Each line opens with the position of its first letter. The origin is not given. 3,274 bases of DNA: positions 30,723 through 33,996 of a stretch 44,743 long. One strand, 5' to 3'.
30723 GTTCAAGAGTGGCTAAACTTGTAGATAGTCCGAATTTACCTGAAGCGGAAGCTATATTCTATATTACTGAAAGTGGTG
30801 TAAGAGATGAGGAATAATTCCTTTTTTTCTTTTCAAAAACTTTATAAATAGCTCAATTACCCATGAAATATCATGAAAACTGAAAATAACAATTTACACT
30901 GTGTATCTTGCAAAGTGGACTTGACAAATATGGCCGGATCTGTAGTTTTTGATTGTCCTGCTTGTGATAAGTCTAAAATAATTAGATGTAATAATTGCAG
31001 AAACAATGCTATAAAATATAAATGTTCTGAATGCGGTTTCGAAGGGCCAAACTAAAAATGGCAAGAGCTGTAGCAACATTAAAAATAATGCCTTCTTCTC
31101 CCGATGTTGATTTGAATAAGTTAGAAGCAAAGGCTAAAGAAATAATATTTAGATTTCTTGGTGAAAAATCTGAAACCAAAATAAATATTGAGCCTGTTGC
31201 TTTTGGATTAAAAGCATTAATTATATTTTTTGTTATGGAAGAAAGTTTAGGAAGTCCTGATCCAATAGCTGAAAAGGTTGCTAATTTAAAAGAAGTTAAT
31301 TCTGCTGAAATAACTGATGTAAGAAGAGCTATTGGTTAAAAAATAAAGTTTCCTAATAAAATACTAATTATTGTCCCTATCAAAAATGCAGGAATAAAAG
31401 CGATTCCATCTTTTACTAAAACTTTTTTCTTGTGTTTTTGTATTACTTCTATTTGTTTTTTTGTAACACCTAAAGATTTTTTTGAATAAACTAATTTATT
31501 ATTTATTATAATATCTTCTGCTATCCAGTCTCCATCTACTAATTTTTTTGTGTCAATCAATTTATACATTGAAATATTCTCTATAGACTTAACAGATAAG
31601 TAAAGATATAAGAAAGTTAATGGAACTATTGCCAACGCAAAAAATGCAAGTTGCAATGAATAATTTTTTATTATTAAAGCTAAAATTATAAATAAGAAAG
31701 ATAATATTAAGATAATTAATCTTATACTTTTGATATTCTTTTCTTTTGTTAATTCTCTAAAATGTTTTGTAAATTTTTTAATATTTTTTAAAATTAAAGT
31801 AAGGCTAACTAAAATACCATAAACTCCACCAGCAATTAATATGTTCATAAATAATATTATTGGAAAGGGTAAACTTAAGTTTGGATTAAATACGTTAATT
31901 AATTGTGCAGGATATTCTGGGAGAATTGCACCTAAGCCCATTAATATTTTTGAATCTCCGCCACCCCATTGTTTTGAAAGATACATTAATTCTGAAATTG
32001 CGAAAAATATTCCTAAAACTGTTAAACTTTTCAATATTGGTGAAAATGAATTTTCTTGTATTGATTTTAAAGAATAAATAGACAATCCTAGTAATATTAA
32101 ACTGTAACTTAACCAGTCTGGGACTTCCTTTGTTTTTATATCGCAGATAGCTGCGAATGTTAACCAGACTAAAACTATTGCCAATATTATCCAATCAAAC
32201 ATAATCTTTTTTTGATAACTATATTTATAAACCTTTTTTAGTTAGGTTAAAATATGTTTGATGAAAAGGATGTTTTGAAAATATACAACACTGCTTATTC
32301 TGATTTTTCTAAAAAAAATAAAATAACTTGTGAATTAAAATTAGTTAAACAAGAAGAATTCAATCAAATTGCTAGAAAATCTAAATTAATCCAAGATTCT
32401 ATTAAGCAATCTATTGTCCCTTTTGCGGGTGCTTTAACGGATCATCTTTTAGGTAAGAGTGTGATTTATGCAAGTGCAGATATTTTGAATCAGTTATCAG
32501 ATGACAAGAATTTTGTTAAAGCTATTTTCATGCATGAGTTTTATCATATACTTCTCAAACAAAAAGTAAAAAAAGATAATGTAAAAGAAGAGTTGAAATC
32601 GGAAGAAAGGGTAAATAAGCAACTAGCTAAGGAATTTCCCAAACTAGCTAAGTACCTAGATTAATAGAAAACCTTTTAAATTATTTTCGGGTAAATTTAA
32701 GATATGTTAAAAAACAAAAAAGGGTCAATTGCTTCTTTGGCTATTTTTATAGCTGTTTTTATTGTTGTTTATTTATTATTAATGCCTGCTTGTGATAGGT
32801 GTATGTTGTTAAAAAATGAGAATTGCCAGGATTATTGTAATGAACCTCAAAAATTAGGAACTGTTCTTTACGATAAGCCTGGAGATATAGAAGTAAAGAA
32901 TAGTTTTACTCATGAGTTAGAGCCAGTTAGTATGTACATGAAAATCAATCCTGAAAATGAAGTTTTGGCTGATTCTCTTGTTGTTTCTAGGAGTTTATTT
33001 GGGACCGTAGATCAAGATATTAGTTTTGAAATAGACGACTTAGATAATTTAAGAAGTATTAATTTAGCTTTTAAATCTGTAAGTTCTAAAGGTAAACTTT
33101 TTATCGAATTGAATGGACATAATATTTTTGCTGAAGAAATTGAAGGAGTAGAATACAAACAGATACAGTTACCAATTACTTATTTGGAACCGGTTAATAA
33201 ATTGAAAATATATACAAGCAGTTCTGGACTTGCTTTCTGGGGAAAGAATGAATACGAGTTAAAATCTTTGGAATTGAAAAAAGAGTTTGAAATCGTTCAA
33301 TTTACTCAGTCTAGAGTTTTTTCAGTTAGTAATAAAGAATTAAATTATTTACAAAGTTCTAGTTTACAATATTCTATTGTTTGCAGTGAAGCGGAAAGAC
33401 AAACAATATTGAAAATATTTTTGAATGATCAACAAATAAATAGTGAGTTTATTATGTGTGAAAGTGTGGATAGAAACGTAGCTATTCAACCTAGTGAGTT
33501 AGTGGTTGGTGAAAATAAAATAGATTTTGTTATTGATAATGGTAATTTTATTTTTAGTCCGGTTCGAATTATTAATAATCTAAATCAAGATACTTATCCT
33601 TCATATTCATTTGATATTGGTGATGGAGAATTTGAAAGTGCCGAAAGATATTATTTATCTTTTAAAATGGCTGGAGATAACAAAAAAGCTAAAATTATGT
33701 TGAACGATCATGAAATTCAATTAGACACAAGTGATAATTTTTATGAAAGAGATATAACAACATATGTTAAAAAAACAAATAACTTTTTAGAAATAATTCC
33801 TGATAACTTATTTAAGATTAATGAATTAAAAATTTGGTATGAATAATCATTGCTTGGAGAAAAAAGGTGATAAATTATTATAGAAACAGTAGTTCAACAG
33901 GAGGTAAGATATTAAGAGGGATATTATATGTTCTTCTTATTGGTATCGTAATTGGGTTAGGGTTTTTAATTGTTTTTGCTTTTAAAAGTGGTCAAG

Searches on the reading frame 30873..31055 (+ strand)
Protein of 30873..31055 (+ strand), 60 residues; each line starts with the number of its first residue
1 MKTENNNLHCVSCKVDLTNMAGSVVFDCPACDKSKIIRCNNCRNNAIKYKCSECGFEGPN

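Call 85: search_protein_families(library=pfam, proteins=[window:30873-31055:+], max_evalue=0.001)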
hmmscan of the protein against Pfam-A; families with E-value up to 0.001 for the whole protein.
window:30873-31055:+ (60 aa): 1 family
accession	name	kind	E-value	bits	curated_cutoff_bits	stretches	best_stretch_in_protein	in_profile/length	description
PF07754.17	HVO_2753_ZBP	-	2.2e-13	50.2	33.2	1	10-55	1-46/46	Small zinc finger protein HVO_2753-like, Zn-binding pocket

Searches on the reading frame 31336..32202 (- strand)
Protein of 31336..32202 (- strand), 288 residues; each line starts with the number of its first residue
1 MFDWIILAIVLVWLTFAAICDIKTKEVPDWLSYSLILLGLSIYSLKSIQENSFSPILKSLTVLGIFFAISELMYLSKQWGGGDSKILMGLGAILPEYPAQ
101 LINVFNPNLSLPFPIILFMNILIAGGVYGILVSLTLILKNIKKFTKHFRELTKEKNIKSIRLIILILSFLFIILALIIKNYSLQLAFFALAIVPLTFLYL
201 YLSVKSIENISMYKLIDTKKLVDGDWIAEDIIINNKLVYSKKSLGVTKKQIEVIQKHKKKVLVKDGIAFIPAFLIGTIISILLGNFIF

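Call 4: search_protein_families(library=ncbifam, proteins=[window:31336-32202:-], max_evalue=0.1)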
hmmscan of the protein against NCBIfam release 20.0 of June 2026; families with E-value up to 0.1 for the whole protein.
window:31336-32202:- (288 aa): 2 families
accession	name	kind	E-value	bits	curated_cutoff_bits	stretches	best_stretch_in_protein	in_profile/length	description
NF040695.1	FlaK_Arch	equivalog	9.9e-18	64.5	330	1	8-146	4-141/230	preflagellin peptidase FlaK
TIGR02353.1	NRPS_term_dom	equivalog_domain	0.057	11.7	423.1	1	142-222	467-545/695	Pls/PosA family non-ribosomal peptide synthetase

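Call 20: search_protein_families(library=pfam, proteins=[window:31336-32202:-], max_evalue=10)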
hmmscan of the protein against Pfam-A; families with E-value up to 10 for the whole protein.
window:31336-32202:- (288 aa): 7 families
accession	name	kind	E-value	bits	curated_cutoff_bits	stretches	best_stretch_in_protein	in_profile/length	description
PF01478.23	Peptidase_A24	-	3.3e-15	56.8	26.5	1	9-129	2-103/104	Type IV leader peptidase family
PF12036.14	DUF3522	-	0.093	13.3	29.3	1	6-91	75-159/188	Protein of unknown function (DUF3522)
PF06398.17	Pex24p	-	0.13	11.7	26.8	1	135-192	118-176/358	Integral peroxisomal membrane peroxin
PF03186.18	CobD_Cbib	-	1.3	8.7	34.4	1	134-210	21-99/282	CobD/Cbib protein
PF18159.6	S_4TM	-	1.5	8.5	26.9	1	161-212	169-219/291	SMODS-associating 4TM effector domain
PF05620.16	TMEM208_SND2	-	4.8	7.4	22.9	1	155-203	15-65/167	SRP-independent targeting protein 2/TMEM208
PF11992.13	TgpA_N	-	5.4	6.4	30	1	162-201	104-142/333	TgpA N-terminal domain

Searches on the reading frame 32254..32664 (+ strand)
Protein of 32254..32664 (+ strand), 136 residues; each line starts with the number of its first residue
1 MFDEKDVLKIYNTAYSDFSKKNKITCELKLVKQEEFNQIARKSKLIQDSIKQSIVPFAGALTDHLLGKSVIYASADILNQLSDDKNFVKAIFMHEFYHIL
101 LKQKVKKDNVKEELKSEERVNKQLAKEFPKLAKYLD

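Call 20: search_protein_families(library=pfam, proteins=[window:32254-32664:+], max_evalue=10)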
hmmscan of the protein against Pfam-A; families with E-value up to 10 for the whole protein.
window:32254-32664:+ (136 aa): 3 families
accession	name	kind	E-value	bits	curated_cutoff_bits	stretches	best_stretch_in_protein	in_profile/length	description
PF18958.6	DUF5700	-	0.026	14.4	25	1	76-112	118-155/283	Putative zinc dependent peptidase (DUF5700)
PF06296.18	RelE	-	0.059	14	27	1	29-131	2-103/120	RelE toxin of RelE / RelB toxin-antitoxin system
PF11220.13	DUF3015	-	3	8.2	25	1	75-126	89-140/142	Protein of unknown function (DUF3015)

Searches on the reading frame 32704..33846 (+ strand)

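Call 4: search_protein_families(library=ncbifam, proteins=[window:32704-33846:+], max_evalue=0.1)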
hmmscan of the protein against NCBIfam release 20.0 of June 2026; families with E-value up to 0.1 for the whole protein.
window:32704-33846:+ (380 aa): 0 families

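Call 20: search_protein_families(library=pfam, proteins=[window:32704-33846:+], max_evalue=10)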
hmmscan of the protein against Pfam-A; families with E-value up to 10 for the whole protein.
window:32704-33846:+ (380 aa): 2 families
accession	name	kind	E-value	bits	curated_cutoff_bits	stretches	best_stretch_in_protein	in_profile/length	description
PF22666.2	Glyco_hydro_2_N2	-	0.02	15.4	27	1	309-366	61-117/167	Glycosyl hydrolase 2 galactose-binding domain-like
PF11824.13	DUF3344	-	0.077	13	27.2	1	294-366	181-259/275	Protein of unknown function (DUF3344)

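Call 58: search_protein_families(library=pfam, proteins=[window:32704-33846:+], max_evalue=10)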
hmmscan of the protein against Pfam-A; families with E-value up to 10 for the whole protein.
window:32704-33846:+ (380 aa): 2 families
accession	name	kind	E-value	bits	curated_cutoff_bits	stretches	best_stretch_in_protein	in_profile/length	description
PF22666.2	Glyco_hydro_2_N2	-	0.02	15.4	27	1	309-366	61-117/167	Glycosyl hydrolase 2 galactose-binding domain-like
PF11824.13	DUF3344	-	0.077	13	27.2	1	294-366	181-259/275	Protein of unknown function (DUF3344)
